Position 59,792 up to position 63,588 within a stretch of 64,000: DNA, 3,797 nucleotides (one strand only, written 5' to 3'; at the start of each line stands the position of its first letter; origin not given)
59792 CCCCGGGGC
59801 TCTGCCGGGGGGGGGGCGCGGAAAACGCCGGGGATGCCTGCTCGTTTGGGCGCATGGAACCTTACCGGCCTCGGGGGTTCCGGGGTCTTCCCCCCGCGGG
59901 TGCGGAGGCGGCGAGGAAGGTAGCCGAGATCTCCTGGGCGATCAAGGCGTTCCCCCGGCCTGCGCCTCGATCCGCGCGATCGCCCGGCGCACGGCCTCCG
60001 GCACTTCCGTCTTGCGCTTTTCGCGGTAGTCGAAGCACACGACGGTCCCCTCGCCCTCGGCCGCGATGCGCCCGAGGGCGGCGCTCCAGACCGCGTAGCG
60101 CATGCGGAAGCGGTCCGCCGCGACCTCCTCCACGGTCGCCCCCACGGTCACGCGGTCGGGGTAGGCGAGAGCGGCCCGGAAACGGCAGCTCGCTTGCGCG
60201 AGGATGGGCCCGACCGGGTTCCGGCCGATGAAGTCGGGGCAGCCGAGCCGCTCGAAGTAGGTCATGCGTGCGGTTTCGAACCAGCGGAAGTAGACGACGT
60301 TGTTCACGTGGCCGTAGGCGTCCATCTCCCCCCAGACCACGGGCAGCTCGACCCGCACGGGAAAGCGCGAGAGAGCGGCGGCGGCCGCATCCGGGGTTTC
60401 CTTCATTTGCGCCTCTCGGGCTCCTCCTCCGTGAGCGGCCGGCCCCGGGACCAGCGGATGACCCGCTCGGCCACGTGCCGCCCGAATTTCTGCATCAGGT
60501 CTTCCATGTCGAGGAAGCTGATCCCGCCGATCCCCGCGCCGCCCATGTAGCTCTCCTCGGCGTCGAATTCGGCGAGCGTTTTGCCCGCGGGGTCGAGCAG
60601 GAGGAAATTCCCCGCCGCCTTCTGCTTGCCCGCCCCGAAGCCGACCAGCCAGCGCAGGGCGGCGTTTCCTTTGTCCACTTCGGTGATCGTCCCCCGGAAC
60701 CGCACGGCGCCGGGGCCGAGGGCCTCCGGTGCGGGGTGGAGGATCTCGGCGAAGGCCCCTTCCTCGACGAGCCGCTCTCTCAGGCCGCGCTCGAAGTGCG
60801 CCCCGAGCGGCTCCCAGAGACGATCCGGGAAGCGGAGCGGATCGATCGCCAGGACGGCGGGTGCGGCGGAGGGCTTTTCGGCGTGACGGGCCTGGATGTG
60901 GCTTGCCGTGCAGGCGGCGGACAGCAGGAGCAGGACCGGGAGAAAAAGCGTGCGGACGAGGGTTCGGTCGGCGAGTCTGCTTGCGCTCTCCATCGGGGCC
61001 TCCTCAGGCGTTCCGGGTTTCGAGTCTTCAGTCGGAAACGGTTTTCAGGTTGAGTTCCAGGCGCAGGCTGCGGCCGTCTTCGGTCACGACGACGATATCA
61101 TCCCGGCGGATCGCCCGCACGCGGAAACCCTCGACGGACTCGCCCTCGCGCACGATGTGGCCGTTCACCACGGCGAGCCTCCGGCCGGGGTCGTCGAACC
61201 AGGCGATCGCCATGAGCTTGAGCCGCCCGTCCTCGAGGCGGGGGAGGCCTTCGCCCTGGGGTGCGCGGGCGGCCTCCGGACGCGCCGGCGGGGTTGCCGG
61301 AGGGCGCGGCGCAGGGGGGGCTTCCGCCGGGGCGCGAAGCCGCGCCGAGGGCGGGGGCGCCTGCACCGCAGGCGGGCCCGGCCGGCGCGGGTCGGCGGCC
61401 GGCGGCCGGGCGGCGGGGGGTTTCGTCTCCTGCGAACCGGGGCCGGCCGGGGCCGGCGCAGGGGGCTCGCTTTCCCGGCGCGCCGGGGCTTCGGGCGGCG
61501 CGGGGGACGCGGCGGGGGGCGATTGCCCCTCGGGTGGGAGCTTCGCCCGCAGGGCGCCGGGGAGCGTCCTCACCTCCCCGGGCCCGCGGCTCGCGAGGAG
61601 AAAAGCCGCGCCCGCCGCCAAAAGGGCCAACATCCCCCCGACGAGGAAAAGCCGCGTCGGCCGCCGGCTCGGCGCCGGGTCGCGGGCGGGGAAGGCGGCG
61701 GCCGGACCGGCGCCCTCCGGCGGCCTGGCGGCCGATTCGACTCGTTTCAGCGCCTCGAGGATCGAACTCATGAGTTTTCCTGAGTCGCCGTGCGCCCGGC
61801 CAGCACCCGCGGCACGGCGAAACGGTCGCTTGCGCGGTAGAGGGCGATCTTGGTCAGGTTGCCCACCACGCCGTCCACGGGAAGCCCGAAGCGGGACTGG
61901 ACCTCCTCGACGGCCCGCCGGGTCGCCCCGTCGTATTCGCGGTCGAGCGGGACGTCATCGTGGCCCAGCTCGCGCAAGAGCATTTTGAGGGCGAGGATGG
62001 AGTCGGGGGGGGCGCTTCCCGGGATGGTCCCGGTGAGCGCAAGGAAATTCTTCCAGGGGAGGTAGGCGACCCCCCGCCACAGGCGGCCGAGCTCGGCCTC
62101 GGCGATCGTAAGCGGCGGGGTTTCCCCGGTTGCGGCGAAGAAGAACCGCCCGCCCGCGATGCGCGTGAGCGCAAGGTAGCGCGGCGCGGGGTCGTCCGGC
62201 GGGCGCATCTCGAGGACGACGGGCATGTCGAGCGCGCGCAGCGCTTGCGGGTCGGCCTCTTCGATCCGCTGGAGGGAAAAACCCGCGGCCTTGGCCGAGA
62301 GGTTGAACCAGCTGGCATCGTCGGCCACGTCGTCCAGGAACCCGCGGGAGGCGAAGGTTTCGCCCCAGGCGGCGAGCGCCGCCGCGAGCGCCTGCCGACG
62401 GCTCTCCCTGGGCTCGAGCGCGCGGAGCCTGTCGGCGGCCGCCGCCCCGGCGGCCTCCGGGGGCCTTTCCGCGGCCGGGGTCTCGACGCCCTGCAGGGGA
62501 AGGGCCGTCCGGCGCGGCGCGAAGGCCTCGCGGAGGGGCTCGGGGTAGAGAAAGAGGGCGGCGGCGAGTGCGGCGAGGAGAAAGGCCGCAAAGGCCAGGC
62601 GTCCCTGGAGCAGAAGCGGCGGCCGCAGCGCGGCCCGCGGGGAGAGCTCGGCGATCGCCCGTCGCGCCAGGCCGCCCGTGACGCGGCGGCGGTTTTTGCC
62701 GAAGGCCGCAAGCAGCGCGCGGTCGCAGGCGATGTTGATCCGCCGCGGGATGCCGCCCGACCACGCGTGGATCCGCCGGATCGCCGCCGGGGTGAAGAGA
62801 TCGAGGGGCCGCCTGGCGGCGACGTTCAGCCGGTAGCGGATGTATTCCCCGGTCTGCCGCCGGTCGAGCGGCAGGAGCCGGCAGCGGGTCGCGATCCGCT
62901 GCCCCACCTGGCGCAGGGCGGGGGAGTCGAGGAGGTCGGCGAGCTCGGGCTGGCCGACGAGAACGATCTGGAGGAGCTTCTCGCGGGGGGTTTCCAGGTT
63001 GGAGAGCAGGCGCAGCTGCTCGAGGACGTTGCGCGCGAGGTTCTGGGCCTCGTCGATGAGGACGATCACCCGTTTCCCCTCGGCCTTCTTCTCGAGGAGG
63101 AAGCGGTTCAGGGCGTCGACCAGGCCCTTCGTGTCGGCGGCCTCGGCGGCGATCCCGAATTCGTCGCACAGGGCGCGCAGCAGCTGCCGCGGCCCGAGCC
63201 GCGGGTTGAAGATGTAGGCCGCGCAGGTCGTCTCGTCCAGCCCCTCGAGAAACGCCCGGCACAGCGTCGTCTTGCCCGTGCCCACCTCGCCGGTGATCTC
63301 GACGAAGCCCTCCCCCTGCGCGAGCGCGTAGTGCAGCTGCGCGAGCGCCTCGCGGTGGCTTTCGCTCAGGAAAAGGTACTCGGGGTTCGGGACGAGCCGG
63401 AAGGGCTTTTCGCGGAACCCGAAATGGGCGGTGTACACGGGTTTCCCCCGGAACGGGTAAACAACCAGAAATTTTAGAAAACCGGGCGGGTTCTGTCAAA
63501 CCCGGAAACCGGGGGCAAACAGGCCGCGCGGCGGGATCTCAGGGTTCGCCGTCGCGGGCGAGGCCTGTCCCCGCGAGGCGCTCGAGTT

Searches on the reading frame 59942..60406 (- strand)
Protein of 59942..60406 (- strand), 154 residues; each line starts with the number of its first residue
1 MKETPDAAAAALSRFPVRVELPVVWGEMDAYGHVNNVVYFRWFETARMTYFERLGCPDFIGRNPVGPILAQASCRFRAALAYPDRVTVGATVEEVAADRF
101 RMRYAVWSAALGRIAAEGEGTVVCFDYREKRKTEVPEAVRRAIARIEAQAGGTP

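Call 66: search_protein_families(library=pfam, proteins=[window:59942-60406:-], max_evalue=0.0001)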
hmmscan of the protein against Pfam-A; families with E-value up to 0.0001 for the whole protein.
window:59942-60406:- (154 aa): 2 families
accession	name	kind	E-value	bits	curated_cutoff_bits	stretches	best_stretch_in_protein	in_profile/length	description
PF13279.12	4HBT_2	-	3e-28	99.1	25.5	1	23-143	1-122/122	Thioesterase-like superfamily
PF03061.28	4HBT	-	1.4e-12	48.2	20.6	1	31-109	1-73/79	Thioesterase superfamily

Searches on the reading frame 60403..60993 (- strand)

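Call 66: search_protein_families(library=pfam, proteins=[window:60403-60993:-], max_evalue=0.0001)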
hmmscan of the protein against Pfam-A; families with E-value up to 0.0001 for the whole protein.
window:60403-60993:- (196 aa): 1 family
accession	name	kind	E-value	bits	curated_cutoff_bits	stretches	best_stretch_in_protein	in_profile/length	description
PF14366.11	DUF4410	-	1.9e-15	57.4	26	1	68-153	36-120/120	Domain of unknown function (DUF4410)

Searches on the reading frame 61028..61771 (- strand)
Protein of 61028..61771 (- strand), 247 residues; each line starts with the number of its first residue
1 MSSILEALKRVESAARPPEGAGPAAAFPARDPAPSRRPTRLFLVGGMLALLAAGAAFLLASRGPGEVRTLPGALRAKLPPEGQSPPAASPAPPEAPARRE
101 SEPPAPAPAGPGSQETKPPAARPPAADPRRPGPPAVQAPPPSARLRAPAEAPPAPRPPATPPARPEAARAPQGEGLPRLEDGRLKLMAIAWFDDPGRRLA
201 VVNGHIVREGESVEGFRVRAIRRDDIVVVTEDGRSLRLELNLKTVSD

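Call 66: search_protein_families(library=pfam, proteins=[window:61028-61771:-], max_evalue=0.0001)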
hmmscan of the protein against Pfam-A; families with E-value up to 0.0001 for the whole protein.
window:61028-61771:- (247 aa): 1 family
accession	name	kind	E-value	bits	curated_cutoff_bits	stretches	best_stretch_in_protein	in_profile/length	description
PF16537.11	T2SSB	-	4.4e-06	26.7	28.4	1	184-232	4-53/60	Type II secretion system protein B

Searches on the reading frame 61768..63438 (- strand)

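Call 66: search_protein_families(library=pfam, proteins=[window:61768-63438:-], max_evalue=0.0001)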
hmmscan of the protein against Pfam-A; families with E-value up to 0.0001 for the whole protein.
window:61768-63438:- (556 aa): 3 families
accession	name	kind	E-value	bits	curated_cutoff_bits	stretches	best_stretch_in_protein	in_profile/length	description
PF13401.12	AAA_22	-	1.9e-29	103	27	1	42-170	4-130/130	AAA domain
PF13191.12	AAA_16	-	3e-12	47.8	32.6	1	24-155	4-164/167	AAA ATPase domain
PF01471.23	PG_binding_1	-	7.2e-12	45.7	23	1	480-533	4-57/57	Putative peptidoglycan binding domain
